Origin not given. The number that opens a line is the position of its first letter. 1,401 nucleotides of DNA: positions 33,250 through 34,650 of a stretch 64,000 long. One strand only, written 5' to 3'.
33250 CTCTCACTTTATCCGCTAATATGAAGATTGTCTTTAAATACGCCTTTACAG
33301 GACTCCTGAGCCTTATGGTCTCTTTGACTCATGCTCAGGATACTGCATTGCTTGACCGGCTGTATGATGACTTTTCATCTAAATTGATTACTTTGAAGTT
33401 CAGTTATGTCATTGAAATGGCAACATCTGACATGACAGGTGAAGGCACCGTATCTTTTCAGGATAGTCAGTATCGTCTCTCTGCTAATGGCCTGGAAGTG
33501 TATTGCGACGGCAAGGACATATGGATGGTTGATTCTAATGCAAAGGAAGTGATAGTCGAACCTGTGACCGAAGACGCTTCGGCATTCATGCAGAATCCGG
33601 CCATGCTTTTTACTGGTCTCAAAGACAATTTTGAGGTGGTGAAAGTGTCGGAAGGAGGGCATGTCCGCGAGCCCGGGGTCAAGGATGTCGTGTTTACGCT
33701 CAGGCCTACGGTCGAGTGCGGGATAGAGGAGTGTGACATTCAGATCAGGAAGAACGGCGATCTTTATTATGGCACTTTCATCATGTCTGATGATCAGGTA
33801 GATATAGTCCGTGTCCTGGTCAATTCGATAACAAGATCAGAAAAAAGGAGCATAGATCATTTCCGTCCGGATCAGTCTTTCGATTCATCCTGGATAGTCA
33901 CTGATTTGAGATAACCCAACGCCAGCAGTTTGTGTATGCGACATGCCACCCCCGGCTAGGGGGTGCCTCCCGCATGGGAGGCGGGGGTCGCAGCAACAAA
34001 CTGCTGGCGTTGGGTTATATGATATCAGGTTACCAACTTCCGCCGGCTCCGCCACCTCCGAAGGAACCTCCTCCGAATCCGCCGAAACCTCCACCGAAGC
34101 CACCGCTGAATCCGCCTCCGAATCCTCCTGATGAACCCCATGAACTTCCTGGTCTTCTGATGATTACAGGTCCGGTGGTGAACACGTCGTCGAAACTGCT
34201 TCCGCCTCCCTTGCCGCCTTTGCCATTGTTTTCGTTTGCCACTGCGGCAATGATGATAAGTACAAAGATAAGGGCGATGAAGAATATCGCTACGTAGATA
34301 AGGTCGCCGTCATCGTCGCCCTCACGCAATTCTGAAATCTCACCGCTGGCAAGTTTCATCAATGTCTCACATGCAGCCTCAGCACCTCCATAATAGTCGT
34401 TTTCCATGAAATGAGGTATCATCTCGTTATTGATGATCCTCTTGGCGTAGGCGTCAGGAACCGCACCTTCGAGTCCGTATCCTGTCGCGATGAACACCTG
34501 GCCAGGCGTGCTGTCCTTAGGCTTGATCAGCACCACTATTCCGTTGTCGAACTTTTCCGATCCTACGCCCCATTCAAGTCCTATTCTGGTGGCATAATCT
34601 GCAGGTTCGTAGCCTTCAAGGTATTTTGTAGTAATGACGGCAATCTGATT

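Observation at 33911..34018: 108-bp branched palindromic element between convergent lolA-like and TPM genes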

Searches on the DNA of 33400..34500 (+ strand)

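Call 6: search_rna_families(source=window, start=33400, end=34500, threshold=evalue, max_evalue=10)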
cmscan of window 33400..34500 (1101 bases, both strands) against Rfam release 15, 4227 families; matches with E-value up to 10: 5.
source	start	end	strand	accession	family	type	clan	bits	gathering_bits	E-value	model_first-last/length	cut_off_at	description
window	34371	34467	+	RF02481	GlsR18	Gene; snRNA; snoRNA; HACA-box;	-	19.4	100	0.15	1-147/147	no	Small nucleolar RNA GlsR18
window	33742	33788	-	RF01301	snoR4a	Gene; snRNA; snoRNA; CD-box;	-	18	50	4.8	1-77/77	no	Small nucleolar RNA snoR4a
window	34273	34293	+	RF01122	sR39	Gene; snRNA; snoRNA; CD-box;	-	13.5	50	1.4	1-56/56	no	Small nucleolar RNA sR39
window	34249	34300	+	RF01123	sR35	Gene; snRNA; snoRNA; CD-box;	-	11.1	60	8.9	1-57/57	no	Small nucleolar RNA sR35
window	33905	34021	-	RF01390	isrG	Gene; sRNA;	-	9.4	100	6.8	1-279/279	no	isrG Hfq binding RNA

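Call 68: search_dna_similar(query=window:33911-34018:+, collection=plasmids, mode=distant, max_evalue=0.001, max_rows=10)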
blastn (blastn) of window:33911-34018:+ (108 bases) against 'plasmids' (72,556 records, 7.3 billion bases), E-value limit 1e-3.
No match.

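Call 69: search_dna_similar(query=window:33911-34018:+, collection=phages, mode=distant, max_evalue=0.001, max_rows=10)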
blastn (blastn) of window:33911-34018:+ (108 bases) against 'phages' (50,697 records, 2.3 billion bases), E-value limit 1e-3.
No match.
